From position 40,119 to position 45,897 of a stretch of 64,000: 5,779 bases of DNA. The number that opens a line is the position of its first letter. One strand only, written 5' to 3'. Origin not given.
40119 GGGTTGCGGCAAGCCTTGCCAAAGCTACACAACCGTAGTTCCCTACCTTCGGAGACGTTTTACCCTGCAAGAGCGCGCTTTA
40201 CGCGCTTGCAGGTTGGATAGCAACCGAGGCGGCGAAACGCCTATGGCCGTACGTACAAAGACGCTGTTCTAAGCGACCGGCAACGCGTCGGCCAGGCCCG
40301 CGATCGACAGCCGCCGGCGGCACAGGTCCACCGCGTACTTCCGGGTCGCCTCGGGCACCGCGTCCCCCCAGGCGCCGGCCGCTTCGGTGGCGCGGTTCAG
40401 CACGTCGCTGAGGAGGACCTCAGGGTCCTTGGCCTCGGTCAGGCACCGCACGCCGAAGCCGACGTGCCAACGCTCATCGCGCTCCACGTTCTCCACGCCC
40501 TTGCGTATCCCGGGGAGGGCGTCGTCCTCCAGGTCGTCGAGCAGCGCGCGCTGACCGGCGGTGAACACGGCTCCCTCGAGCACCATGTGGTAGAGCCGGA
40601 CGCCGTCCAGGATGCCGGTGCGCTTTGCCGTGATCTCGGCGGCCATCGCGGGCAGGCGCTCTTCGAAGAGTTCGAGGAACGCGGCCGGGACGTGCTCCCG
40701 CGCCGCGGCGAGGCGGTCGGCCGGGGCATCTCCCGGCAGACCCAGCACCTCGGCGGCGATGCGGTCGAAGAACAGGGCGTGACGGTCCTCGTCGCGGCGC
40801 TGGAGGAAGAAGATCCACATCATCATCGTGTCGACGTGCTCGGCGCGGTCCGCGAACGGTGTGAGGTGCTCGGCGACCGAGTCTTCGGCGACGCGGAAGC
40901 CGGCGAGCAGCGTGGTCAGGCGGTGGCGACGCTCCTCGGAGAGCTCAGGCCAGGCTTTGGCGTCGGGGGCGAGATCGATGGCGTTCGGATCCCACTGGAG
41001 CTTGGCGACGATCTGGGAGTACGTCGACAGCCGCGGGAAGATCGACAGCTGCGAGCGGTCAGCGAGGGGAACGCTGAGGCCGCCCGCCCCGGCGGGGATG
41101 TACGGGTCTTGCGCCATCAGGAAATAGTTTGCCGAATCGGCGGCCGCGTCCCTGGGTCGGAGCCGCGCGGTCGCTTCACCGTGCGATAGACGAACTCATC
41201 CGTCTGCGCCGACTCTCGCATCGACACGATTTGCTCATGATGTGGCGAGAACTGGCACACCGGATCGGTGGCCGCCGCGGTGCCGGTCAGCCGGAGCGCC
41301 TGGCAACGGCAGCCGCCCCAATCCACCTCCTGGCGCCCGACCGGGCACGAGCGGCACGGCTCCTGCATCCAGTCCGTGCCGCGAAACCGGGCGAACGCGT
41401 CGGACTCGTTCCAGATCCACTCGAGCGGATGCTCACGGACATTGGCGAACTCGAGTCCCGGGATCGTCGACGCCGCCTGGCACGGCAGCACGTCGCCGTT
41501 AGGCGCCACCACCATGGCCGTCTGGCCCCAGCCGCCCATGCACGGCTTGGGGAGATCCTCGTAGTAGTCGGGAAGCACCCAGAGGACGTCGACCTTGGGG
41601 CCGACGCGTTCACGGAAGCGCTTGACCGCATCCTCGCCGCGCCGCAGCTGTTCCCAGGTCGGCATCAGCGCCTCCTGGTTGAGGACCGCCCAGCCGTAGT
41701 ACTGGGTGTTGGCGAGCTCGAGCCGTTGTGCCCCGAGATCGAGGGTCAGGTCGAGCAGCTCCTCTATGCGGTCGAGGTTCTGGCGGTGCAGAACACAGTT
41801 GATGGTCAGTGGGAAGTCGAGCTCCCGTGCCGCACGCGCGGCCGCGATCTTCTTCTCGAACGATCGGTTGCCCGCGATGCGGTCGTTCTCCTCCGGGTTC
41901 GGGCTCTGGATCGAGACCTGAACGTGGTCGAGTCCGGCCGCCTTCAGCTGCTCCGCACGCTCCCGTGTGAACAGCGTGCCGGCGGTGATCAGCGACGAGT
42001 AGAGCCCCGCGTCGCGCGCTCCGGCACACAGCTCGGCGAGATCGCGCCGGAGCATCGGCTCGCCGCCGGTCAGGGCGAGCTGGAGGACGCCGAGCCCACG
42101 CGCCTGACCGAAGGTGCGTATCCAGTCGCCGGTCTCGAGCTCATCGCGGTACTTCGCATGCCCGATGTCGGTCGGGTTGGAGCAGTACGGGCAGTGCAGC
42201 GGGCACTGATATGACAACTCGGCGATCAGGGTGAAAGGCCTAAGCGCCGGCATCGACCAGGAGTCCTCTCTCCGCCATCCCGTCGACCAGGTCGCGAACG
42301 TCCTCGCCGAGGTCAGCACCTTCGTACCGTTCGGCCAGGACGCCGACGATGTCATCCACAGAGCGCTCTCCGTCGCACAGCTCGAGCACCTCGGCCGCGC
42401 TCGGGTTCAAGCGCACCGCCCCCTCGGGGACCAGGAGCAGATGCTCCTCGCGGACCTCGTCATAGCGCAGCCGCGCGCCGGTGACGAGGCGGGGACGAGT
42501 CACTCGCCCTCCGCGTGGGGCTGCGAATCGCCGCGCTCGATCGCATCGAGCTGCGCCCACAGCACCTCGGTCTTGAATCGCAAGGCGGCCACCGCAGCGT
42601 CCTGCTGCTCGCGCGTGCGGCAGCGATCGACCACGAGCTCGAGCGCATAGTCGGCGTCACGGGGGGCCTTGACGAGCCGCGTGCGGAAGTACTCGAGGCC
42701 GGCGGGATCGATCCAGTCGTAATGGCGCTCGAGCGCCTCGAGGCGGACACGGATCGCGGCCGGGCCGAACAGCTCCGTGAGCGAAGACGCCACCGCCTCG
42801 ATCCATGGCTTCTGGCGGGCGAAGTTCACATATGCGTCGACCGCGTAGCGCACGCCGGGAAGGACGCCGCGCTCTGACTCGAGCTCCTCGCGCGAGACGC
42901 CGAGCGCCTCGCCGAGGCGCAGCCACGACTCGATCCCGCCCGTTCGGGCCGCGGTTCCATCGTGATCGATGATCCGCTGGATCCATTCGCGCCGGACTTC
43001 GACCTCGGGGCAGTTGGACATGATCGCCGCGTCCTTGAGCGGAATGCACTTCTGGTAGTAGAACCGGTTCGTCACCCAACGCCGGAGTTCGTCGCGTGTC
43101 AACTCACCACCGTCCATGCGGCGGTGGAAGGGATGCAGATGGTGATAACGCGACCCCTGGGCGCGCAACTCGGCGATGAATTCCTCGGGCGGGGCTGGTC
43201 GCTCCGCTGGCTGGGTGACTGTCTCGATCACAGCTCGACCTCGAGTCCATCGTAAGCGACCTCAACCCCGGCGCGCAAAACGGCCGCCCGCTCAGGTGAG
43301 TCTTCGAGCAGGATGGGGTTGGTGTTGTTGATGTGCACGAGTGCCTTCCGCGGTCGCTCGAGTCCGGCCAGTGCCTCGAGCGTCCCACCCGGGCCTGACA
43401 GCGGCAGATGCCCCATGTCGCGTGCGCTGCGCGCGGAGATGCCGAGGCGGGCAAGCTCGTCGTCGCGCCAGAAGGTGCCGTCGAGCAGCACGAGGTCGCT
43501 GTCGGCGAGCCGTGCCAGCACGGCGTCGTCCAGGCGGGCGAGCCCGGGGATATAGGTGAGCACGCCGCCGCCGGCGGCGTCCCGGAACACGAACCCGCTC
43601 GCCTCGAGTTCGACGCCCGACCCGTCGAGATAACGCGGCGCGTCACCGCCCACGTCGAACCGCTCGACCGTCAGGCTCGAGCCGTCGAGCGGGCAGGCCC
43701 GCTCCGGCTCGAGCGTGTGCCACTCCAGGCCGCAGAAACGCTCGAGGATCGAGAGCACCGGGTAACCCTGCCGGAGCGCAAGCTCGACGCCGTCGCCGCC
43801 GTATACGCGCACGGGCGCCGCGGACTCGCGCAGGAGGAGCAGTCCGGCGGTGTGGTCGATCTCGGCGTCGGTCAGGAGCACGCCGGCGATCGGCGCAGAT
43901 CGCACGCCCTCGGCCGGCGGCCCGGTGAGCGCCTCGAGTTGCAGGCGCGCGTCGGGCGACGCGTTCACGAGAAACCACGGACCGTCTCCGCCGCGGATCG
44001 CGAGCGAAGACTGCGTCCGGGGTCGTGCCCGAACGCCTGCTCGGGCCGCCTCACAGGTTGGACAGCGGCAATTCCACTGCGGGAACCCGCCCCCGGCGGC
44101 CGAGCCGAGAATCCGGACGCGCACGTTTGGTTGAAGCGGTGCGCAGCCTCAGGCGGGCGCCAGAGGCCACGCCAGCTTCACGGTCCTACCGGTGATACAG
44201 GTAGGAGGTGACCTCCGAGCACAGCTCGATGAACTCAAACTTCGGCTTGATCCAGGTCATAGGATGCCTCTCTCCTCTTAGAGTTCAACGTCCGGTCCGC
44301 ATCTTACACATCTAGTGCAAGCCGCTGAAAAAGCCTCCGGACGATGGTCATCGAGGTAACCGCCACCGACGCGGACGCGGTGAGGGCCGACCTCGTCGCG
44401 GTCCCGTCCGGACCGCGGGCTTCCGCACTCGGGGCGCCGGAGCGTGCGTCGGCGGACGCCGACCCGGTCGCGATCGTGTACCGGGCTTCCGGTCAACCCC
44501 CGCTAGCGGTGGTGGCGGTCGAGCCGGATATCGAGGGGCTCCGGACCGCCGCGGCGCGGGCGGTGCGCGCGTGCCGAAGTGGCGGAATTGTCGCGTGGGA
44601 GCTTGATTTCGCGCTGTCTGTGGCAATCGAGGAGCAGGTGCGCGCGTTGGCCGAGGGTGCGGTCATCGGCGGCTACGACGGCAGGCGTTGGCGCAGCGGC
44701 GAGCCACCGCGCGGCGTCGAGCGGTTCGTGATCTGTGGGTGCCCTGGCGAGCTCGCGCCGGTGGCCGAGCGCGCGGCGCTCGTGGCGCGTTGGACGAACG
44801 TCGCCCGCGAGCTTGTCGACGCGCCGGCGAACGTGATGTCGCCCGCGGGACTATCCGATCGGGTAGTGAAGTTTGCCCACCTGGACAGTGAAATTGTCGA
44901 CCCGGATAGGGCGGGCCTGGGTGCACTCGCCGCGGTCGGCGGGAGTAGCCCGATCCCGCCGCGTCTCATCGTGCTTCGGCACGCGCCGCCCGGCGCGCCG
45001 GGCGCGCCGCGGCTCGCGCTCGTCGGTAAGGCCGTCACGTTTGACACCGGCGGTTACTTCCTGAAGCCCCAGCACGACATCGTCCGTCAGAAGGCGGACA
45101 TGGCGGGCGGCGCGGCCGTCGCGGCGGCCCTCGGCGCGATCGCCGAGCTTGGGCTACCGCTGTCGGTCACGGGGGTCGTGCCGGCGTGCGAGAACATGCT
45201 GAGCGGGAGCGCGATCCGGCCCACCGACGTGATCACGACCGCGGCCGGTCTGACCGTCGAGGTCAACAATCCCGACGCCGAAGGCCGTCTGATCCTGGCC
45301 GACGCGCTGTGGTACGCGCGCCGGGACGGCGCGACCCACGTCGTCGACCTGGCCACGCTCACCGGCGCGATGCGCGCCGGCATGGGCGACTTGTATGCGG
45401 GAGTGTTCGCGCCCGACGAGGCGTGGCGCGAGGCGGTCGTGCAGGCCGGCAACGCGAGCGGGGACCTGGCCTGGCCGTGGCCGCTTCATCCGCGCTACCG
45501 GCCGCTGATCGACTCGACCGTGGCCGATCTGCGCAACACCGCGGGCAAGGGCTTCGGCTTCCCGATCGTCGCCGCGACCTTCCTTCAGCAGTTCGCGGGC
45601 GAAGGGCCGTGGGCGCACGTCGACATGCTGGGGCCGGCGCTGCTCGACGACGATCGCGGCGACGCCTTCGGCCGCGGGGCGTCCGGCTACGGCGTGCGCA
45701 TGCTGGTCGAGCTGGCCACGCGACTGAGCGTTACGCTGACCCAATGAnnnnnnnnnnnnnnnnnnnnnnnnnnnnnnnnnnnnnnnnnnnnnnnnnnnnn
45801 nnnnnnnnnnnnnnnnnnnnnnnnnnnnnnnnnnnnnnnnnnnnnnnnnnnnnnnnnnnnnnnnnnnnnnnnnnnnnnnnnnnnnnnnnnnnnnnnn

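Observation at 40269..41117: R2-like di-iron protein translationally coupled to pqqE: candidate extra component of PQQ biosynthesis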

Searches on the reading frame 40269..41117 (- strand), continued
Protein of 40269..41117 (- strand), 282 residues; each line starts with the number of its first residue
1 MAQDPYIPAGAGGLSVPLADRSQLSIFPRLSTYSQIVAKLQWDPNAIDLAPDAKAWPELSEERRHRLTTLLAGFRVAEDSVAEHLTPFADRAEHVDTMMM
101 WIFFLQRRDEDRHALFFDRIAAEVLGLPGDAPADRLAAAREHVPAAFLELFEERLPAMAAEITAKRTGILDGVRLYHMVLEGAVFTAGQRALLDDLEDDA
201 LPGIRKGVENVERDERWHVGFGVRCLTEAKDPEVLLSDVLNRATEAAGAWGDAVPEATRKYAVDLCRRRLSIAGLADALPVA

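Call 62: find_homologous_proteins(query=L084:6727-7461:+, max_evalue=1e-30)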
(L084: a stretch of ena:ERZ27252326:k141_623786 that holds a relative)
Query L084:6727-7461:+ (244 aa): 7999 proteins with E <= 1e-30 among 8000 candidates; the best 120 are listed.
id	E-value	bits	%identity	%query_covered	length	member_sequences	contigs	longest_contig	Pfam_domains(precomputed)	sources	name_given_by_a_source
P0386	7.1e-163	558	100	100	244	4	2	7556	PF03070.22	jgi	-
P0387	7.8e-148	509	93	100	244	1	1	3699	PF03070.22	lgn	-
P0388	1.3e-142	492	87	100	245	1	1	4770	PF03070.22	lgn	-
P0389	1.1e-140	485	80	100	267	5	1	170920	PF03070.22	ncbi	-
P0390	4.3e-140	483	76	100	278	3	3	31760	PF03070.22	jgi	-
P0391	2.8e-123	428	80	100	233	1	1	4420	PF03070.22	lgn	-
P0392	5.4e-123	427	82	96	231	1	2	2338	PF03070.22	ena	-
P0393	2.5e-119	415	80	97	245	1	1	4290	PF03070.22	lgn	-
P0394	1.1e-116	407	78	95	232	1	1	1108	PF03070.22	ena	-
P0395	1.6e-116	406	76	96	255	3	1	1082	PF03070.22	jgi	jgi:pyrroloquinoline-quinone synthase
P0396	5.3e-116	404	77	98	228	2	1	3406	PF03070.22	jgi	jgi:pyrroloquinoline-quinone synthase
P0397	1.2e-115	403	78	95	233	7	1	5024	PF03070.22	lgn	-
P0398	2.1e-115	402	78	96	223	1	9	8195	PF03070.22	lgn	-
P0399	5.8e-115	401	79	94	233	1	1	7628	PF03070.22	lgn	-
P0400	8.0e-115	400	76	96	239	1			PF03070.22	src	-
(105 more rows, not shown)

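Call 87: find_related_loci(query=L084:7741-8823:+, collection=metagenome_contigs, flank=7000)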
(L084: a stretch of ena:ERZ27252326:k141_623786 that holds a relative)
Query L084:7741-8823:+ (360 aa) in metagenome_contigs; peptide patterns used: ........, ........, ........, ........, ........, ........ (x = any residue, [..] = any of these).
508 stretches matched a pattern; 416 encode a relative of the query (tblastn E <= 1e-3); the best 80 are kept; 80 distinct loci.
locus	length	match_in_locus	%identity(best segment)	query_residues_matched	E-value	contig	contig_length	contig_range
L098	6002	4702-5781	100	1-360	0e+0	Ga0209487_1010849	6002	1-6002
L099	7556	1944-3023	100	1-360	0e+0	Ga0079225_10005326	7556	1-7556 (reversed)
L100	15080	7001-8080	94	1-360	0e+0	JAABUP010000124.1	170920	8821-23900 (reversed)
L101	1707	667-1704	87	2-347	0e+0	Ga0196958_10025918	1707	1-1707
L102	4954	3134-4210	76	1-359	0e+0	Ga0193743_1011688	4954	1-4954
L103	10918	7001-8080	74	1-360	0e+0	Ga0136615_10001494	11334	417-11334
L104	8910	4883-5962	75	1-360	0e+0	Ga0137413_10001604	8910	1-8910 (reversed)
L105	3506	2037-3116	75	1-360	0e+0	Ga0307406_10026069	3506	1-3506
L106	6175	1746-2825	74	1-360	0e+0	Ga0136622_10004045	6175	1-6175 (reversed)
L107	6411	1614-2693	75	1-360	0e+0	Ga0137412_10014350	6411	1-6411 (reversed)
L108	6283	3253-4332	74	1-360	0e+0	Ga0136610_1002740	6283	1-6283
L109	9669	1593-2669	75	1-359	0e+0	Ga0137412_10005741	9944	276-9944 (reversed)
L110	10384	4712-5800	75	1-358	0e+0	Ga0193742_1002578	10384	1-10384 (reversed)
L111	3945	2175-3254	74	1-360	0e+0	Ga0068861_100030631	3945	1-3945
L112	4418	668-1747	74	1-360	0e+0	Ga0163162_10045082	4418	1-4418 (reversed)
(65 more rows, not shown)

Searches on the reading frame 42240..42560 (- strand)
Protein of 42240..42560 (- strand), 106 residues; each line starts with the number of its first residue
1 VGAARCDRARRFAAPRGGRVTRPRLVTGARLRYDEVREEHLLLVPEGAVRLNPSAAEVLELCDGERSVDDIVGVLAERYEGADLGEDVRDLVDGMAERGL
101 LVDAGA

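Call 6: search_protein_families(library=pfam, proteins=[window:42240-42560:-], max_evalue=0.01)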
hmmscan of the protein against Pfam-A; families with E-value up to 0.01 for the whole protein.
window:42240-42560:- (106 aa): 3 families
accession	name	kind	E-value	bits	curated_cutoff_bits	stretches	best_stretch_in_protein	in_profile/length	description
PF05402.18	PqqD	-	5.6e-16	59.1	23.4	1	39-101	1-67/67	Coenzyme PQQ synthesis protein D (PqqD)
PF04738.18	Lant_dehydr_N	-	0.00012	20.9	28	1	25-102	116-194/649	Lantibiotic dehydratase, N terminus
PF21782.3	PKMT_2nd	-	0.0039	18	27.8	1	22-83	2-62/98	PKMT, C-terminal winged helix domain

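Call 7: search_protein_families(library=ncbifam, proteins=[window:42240-42560:-], max_evalue=0.01)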
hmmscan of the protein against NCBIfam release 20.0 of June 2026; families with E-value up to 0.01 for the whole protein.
window:42240-42560:- (106 aa): 4 families
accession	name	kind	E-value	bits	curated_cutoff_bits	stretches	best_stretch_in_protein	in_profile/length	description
TIGR03859.1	PQQ_PqqD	equivalog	3.2e-22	78.2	46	1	23-101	1-80/81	pyrroloquinoline quinone biosynthesis peptide chaperone PqqD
NF002535.0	PRK02079.1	equivalog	3.9e-18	65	101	1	22-95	9-83/92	pyrroloquinoline quinone biosynthesis peptide chaperone PqqD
TIGR04302.1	geo_PqqD_fam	equivalog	0.00026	21.4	100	1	46-101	43-100/102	GeoRSP system PqqD family peptide chaperone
NF033530.1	lasso_PqqD_Strm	exception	0.00031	20.9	70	1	50-100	25-77/78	lasso peptide biosynthesis PqqD family chaperone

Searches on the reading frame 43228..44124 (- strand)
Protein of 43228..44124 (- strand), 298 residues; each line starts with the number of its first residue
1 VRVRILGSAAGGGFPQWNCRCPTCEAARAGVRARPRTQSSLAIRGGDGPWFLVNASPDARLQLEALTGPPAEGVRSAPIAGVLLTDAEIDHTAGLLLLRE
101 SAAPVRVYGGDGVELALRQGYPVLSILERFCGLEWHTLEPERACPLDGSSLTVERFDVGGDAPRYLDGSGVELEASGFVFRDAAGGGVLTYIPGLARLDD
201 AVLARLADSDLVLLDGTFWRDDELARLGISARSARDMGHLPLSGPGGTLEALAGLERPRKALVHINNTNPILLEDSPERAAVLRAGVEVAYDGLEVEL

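Call 6: search_protein_families(library=pfam, proteins=[window:43228-44124:-], max_evalue=0.01)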
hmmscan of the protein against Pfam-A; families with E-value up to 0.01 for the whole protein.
window:43228-44124:- (298 aa): 2 families
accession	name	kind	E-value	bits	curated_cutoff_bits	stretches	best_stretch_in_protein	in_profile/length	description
PF12706.13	Lactamase_B_2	-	1.2e-36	126.6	27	1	50-265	2-200/200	Beta-lactamase superfamily domain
PF00753.33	Lactamase_B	-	8e-05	23.1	22.7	1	35-109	3-74/196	Metallo-beta-lactamase superfamily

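Call 7: search_protein_families(library=ncbifam, proteins=[window:43228-44124:-], max_evalue=0.01)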
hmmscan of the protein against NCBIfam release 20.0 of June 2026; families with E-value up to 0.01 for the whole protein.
window:43228-44124:- (298 aa): 4 families
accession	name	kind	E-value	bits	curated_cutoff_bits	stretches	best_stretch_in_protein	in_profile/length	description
TIGR02108.2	PQQ_syn_pqqB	equivalog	5.2e-107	357.7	245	1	2-298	1-298/298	pyrroloquinoline quinone biosynthesis protein PqqB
NF002553.0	PRK02113.1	equivalog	3.9e-09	36.3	386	1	1-124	1-114/252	MBL fold metallo-hydrolase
NF038231.1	MBL_Geo_Pelo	equivalog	2.3e-06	27.4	360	1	3-100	2-87/250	GPMC system MBL fold metallohydrolase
TIGR03307.1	PhnP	equivalog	2.4e-06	27.1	272.25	1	1-110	1-99/249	phosphonate metabolism protein PhnP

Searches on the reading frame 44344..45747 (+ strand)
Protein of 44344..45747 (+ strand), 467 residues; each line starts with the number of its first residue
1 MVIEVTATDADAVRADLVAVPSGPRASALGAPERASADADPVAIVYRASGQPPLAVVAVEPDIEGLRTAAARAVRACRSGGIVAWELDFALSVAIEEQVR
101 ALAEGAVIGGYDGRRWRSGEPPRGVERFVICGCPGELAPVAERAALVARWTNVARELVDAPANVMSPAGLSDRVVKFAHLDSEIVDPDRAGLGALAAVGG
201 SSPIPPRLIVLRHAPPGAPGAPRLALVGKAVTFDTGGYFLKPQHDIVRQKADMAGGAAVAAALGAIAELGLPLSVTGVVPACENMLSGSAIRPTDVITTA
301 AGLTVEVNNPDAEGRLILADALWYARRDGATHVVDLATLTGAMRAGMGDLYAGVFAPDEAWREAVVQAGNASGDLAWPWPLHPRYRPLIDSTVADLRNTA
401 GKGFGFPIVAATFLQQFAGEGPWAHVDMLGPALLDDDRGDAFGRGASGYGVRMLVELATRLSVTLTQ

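Call 16: search_protein_families(library=pfam, proteins=[window:44344-45747:+], max_evalue=0.001)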
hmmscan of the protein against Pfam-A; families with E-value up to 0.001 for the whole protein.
window:44344-45747:+ (467 aa): 1 family
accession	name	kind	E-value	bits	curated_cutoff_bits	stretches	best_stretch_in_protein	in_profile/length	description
PF00883.26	Peptidase_M17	-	1.5e-94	317.2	25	1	152-455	1-310/310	Cytosol aminopeptidase family, catalytic domain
